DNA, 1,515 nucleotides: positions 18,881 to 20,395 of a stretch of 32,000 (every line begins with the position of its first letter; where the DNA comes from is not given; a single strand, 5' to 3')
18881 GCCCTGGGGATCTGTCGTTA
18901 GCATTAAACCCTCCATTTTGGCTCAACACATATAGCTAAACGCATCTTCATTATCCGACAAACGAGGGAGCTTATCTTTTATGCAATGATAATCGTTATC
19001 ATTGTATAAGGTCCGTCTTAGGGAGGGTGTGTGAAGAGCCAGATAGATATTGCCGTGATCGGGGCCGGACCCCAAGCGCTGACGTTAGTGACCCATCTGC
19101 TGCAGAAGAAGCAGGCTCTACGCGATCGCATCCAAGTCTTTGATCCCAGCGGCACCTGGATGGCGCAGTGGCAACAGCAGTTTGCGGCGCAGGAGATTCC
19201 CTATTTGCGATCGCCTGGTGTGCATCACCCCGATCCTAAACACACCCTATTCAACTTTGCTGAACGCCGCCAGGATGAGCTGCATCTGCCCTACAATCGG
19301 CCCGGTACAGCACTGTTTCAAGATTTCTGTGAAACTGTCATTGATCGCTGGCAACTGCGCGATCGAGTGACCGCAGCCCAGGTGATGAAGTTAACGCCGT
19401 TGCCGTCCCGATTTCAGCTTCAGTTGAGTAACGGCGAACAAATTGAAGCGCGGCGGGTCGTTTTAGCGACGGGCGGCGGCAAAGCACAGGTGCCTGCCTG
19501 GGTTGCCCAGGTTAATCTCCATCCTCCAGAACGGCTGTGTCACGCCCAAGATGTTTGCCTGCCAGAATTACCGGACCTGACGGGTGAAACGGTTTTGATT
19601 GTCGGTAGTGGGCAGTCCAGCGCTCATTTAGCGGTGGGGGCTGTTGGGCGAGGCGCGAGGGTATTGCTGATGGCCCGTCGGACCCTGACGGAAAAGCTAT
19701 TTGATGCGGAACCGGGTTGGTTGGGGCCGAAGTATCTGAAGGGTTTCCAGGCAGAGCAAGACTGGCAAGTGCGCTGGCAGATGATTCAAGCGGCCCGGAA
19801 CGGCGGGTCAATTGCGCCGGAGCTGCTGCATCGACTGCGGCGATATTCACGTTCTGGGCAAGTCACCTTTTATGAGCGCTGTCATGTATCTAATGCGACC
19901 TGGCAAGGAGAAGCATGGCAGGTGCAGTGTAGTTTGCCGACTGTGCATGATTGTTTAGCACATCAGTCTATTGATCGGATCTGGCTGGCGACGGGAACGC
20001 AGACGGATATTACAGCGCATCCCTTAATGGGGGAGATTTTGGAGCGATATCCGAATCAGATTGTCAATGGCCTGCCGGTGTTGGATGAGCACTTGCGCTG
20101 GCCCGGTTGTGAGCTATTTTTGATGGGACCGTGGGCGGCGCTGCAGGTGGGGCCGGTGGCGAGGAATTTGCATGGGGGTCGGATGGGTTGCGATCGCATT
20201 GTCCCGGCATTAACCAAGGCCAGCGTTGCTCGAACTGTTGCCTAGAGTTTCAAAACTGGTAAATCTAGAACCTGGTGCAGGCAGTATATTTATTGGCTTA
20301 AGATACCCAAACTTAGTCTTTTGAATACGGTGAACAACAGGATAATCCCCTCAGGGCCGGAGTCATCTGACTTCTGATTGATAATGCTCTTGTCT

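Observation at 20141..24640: Diverged ~350-bp direct repeat (gene 3' end plus hairpin leader), each copy followed by a different AT-rich foreign cassette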

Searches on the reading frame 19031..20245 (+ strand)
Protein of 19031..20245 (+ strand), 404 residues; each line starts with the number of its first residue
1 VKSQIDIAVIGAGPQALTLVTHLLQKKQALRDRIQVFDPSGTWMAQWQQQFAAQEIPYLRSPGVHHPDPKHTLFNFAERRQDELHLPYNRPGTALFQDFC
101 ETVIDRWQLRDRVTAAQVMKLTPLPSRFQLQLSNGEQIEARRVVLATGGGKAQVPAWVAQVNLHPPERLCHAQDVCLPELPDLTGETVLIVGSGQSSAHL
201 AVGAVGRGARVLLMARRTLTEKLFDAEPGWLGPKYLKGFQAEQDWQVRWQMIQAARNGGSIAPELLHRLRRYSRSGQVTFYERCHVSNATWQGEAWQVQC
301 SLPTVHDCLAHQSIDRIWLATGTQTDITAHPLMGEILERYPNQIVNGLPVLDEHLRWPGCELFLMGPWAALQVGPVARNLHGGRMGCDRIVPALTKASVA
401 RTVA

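Call 8: search_protein_families(library=pfam, proteins=[window:19031-20245:+], max_evalue=0.01)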
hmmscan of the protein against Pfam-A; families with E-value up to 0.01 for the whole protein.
window:19031-20245:+ (404 aa): 8 families
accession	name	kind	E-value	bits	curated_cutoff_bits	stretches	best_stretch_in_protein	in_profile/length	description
PF13454.12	NAD_binding_9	-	1.4e-11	45.1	21.8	1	8-149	1-154/155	FAD-NAD(P)-binding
PF13434.12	Lys_Orn_oxgnase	-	1e-10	41.7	21.3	1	5-322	3-336/339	L-lysine 6-monooxygenase/L-ornithine 5-monooxygenase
PF13738.12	Pyr_redox_3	-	5.9e-10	39.3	30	1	88-241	75-220/305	Pyridine nucleotide-disulphide oxidoreductase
PF07992.20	Pyr_redox_2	-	3.6e-07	30.3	26.1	1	6-224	2-181/291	Pyridine nucleotide-disulphide oxidoreductase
PF01266.30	DAO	-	0.00026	21.1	27.9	0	257-334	142-214/353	FAD dependent oxidoreductase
PF05834.18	Lycopene_cycl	-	0.00062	19.4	23.4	1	6-153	1-145/380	Lycopene cyclase protein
PF13241.12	NAD_binding_7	-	0.00065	20.7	22.1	0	182-236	4-59/104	Putative NAD(P)-binding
PF01488.26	Shikimate_DH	-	0.0085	16.6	24.3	0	180-220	7-47/138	Shikimate / quinate 5-dehydrogenase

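Call 10: find_encoding_contigs(protein=window:19031-20245:+, flank=10000, max_places=6)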
Protein window:19031-20245:+ (404 aa): no gene with exactly this product is on record in the collection.

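Call 15: find_related_loci(query=window:19031-20245:+, collection=genome_contigs, flank=10000)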
Query window:19031-20245:+ (404 aa) in genome_contigs; peptide patterns used: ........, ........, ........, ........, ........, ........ (x = any residue, [..] = any of these).
72 stretches matched a pattern; 55 encode a relative of the query (tblastn E <= 1e-3); 54 distinct loci.
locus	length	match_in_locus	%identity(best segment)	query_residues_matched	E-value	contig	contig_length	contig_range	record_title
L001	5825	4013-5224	92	1-404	0e+0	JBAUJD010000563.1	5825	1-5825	MAG: Thermosynechococcaceae cyanobacterium isolate MFD12179_ilm_asm_bin10 k127_77092, whole genome shotgun sequence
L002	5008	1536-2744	88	1-403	0e+0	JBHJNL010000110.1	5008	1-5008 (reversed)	MAG: Thermosynechococcaceae cyanobacterium isolate al_S4C752_1 S4Ck119_58168, whole genome shotgun sequence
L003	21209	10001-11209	83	1-403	0e+0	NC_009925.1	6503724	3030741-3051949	Acaryochloris marina MBIC11017, complete sequence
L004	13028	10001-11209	82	1-403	0e+0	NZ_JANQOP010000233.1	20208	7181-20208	MAG: Acaryochloris sp. IP29b_bin.137 k99_1610933, whole genome shotgun sequence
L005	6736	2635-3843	81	1-403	0e+0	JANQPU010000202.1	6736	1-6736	MAG: Acaryochloris sp. IP29b_bin.176 k99_2054357, whole genome shotgun sequence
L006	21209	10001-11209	80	1-403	0e+0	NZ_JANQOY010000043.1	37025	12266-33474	MAG: Acaryochloris sp. IP29b_bin.148 k99_1757671, whole genome shotgun sequence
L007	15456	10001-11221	70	4-401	0e+0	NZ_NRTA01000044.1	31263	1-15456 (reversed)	Leptolyngbya sp. BC1307 Ga0078185_1044, whole genome shotgun sequence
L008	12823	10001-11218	69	6-401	0e+0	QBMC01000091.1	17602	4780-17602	MAG: Leptolyngbya foveolarum isolate ULC129bin1 scaffold91_size17602, whole genome shotgun sequence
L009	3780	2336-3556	70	4-401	0e+0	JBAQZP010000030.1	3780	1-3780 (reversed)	MAG: Phormidesmis sp. isolate MFD03260_ilm_asm_bin15 k127_24543, whole genome shotgun sequence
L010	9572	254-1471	68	4-400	0e+0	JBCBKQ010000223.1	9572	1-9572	MAG: Cyanobacteria bacterium J06627_28 k141_444202_length_9572_cov_22.0000, whole genome shotgun sequence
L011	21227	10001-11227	67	1-400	0e+0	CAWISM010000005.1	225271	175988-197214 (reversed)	MAG: uncultured cyanobacterium isolate MFD03250.bin.2.64 genome assembly, contig: contig_13156, whole genome shotgun seq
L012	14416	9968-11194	68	1-404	0e+0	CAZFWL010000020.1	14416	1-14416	MAG TPA_asm: uncultured Halomicronema sp. isolate SRP135972_co1_221 genome assembly, contig: NODE_5073_length_14416_cov_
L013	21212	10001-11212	69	3-397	0e+0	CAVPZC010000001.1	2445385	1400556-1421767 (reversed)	MAG: uncultured cyanobacterium isolate MFD03250.bin.1.67 genome assembly, contig: contig_1368, whole genome shotgun sequ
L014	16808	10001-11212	69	2-400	0e+0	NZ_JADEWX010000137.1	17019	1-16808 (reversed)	Nodosilinea sp. LEGE 07088 NODE_248_length_17019_cov_42.22, whole genome shotgun sequence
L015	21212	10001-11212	68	2-400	0e+0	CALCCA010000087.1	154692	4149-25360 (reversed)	MAG TPA_asm: uncultured Halomicronema sp. isolate SRR3401481_bin.65_CONCOCT_v1.1_MAG genome assembly, contig: ERZ1740060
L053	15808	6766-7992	64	2-400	2e-174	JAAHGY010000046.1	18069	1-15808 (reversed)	MAG: Cyanothece sp. SIO2G6 2G6_NODE_46, whole genome shotgun sequence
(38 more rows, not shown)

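Call 35: search_protein_families(library=pfam, proteins=[L001:1997-2755:+, L001:3043-3456:-], max_evalue=0.01)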
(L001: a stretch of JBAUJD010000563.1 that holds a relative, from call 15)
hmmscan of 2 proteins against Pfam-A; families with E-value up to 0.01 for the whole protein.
L001:1997-2755:+ (252 aa): 0 families

L001:3043-3456:- (137 aa): 2 families
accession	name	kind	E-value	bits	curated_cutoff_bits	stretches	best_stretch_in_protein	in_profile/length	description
PF01844.29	HNH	-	2.2e-11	44.2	21.4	1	20-61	1-41/47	HNH endonuclease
PF14279.12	HNH_5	-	2e-08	34.4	27.5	1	20-67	1-46/56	HNH endonuclease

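Call 41: search_protein_families(library=padloc, proteins=[L001:1997-2755:+, L006:19962-20639:+, L006:20789-21196:+], max_evalue=0.01)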
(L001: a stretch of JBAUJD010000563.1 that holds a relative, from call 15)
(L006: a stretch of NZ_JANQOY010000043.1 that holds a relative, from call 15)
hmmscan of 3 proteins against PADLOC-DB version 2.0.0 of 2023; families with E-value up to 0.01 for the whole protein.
L001:1997-2755:+ (252 aa): 0 families

L006:19962-20639:+ (225 aa): 0 families

L006:20789-21196:+ (135 aa): 0 families
